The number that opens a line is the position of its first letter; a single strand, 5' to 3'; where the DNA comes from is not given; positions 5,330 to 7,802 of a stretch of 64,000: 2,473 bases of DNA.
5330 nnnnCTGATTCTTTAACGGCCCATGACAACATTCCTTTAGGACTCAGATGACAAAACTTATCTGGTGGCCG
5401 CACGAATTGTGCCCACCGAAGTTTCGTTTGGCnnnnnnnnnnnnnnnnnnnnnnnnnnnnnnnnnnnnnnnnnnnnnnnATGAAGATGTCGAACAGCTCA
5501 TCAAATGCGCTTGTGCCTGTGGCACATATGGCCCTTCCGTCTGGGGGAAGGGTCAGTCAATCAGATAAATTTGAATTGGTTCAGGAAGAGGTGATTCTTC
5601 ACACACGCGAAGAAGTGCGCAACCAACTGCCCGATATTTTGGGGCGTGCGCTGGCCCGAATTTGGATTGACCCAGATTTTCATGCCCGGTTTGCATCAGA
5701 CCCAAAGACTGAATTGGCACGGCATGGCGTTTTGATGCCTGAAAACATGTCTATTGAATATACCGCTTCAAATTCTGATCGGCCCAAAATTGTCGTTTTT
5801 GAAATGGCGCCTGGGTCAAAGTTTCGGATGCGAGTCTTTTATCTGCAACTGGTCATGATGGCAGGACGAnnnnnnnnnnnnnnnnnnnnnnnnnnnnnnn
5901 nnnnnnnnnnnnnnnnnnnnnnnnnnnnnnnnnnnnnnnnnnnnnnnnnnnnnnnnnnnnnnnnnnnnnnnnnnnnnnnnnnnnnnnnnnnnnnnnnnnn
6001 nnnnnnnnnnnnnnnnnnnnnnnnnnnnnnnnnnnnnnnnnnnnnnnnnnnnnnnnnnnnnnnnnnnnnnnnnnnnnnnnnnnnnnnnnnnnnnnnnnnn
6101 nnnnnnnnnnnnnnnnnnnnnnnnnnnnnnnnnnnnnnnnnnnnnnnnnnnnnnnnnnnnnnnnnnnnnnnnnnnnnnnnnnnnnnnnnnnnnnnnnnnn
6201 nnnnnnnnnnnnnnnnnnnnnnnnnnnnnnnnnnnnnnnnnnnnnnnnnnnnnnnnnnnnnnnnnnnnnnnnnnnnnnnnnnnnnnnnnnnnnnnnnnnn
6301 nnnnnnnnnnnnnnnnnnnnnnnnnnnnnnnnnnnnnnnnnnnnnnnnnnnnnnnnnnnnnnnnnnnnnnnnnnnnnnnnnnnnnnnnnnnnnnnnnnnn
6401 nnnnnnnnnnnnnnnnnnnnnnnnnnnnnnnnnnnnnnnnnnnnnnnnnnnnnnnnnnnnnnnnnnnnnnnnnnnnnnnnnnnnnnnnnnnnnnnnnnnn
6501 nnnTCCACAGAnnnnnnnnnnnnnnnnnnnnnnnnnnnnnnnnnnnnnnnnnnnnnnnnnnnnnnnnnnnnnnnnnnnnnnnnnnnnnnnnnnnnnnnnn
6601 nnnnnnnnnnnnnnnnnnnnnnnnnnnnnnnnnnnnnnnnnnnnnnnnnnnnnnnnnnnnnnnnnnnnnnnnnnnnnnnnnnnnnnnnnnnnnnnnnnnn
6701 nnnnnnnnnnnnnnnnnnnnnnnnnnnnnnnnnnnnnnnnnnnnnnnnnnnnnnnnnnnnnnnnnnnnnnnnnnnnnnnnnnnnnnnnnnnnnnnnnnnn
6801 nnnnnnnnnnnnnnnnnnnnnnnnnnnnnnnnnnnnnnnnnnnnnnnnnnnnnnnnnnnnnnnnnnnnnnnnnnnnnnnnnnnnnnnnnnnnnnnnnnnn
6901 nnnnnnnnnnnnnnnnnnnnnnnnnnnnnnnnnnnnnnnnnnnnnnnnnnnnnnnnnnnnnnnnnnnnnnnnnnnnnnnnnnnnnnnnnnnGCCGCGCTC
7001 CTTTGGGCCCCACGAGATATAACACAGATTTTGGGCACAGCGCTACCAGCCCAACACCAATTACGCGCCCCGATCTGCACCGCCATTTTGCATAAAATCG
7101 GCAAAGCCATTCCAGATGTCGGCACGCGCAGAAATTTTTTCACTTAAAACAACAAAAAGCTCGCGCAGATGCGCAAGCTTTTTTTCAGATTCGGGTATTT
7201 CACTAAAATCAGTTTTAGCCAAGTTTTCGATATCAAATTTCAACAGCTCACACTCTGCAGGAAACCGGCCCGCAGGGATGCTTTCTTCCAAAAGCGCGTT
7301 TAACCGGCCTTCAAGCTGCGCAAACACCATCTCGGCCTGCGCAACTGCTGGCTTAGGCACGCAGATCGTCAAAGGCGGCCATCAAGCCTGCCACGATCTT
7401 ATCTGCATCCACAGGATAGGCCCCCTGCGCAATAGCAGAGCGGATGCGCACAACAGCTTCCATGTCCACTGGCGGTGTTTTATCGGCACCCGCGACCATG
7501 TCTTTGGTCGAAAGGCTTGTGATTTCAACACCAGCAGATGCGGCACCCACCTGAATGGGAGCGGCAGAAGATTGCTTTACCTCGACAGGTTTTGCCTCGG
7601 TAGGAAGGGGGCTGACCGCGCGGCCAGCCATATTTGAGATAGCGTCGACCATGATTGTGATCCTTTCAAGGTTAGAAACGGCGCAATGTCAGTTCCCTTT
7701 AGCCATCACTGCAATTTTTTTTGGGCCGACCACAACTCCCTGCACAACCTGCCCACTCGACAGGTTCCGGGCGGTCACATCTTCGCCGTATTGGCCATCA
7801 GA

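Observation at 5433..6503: NHase-alpha/NHLP-like small protein translationally coupled to a secreted MotX-sized Sel1-repeat protein inside the flagellar regulon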

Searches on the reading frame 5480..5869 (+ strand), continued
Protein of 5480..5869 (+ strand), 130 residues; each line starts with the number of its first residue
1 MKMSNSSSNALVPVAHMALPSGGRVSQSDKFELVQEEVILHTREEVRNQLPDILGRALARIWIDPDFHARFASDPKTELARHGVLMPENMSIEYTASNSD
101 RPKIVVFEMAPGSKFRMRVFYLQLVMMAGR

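Call 86: list_cluster_members(proteins=[P0013, P0082, P0183, P0001, P0121])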
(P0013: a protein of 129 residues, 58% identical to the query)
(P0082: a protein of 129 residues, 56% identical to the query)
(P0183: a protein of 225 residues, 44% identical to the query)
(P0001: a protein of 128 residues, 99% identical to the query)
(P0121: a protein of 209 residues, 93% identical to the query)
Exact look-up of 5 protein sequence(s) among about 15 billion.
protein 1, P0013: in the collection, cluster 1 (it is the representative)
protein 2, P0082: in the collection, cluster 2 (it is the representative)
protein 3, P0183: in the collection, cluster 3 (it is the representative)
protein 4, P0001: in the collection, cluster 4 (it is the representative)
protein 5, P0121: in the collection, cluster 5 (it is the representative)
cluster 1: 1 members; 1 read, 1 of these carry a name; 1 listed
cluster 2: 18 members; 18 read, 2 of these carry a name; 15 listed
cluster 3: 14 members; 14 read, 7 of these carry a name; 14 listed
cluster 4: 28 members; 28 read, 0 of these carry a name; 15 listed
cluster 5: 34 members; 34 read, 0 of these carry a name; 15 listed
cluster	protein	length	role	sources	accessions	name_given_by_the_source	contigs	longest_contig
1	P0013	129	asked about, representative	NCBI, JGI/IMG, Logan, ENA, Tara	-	hypothetical protein | strand:- start:21 stop:410 length:390 start_codon:yes stop_codon:yes gene_type:complete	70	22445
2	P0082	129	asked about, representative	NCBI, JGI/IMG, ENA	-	hypothetical protein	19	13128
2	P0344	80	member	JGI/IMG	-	hypothetical protein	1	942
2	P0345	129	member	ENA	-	-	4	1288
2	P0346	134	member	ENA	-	-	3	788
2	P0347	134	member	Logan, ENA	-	-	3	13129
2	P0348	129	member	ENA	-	-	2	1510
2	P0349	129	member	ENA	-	-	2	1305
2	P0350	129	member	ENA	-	-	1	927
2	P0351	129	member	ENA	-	-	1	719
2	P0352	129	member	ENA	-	-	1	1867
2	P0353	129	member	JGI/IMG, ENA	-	-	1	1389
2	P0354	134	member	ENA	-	-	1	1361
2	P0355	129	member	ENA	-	-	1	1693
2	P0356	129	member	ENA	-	-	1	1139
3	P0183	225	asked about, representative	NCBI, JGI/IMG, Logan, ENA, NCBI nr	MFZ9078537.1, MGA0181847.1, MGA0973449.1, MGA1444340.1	MAG: hypothetical protein ACO23H_08385 [Alphaproteobacteria bacterium] | TPR repeat protein | sel1 repeat family protein [Paracoccaceae bacterium]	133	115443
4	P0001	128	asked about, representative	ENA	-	-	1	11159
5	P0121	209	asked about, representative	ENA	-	-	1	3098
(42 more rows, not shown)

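Call 87: search_dna_similar(query=window:5486-5869:+, collection=plasmids, mode=protein, max_evalue=0.001, max_rows=15)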
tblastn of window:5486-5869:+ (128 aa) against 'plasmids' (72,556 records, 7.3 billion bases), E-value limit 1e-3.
No match.

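Call 96: search_protein_families(library=ncbifam, proteins=[L112:117-467:+], max_evalue=0.01)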
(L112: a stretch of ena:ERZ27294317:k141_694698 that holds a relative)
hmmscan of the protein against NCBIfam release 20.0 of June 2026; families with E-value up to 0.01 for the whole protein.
L112:117-467:+ (117 aa): 1 family
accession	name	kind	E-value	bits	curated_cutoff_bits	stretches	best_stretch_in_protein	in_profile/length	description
TIGR03793.1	leader_NHLP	domain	4.3e-05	23.3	50.9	1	41-93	4-56/77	NHLP leader peptide family RiPP precursor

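Call 102: find_homologous_proteins(query=L056:9484-10278:+, max_evalue=0.00001)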
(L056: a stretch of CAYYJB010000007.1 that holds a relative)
Query L056:9484-10278:+ (265 aa): 5 proteins with E <= 0.00001 among 8000 candidates.
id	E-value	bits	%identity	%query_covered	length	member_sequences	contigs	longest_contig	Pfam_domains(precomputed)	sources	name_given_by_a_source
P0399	4.8e-154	529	100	100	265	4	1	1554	-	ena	-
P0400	1.6e-120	419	90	80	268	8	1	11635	-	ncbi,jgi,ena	jgi:TPR repeat protein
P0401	1.4e-119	416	83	90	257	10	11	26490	-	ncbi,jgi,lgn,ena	ncbi:MAG: hypothetical protein ACO3BE_05450 [Gemmobacter sp.]|jgi:hypothetical protein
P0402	1.2e-117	410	87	83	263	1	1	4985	PF08238.19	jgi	-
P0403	1.7e-90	321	65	93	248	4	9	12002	-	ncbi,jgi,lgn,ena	jgi:TPR repeat protein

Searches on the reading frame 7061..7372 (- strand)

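Call 3: search_protein_families(library=pfam, proteins=[window:7061-7372:-], max_evalue=1)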
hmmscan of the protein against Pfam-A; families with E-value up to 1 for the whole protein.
window:7061-7372:- (103 aa): 1 family
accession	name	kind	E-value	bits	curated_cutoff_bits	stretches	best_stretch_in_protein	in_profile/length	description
PF11827.13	DUF3347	-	0.14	13.5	25.5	1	47-83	49-84/93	Protein of unknown function (DUF3347)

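Call 4: search_protein_families(library=ncbifam, proteins=[window:7061-7372:-], max_evalue=1)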
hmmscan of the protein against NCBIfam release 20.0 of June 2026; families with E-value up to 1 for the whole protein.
window:7061-7372:- (103 aa): 0 families

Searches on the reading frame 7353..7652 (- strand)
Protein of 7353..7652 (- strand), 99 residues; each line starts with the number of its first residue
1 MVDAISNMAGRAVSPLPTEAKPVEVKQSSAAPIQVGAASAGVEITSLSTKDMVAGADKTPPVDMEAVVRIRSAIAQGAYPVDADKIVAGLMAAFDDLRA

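Call 3: search_protein_families(library=pfam, proteins=[window:7353-7652:-], max_evalue=1)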
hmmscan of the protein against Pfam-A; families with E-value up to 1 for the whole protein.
window:7353-7652:- (99 aa): 1 family
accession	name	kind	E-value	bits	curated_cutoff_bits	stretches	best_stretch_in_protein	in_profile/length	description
PF04316.19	FlgM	-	4.2e-08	33.7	25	1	42-91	3-54/55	Anti-sigma-28 factor, FlgM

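Call 4: search_protein_families(library=ncbifam, proteins=[window:7353-7652:-], max_evalue=1)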
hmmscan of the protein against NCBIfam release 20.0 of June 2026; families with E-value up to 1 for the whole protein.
window:7353-7652:- (99 aa): 2 families
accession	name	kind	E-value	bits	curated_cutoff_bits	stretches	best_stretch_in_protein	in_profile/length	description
TIGR03824.1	FlgM_jcvi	equivalog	5.1e-11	43.2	40.75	1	12-92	11-95/98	flagellar biosynthesis anti-sigma factor FlgM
NF007851.2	PRK10560.1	exception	0.00065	18.6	598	1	19-77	269-325/412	DNA uptake porin HofQ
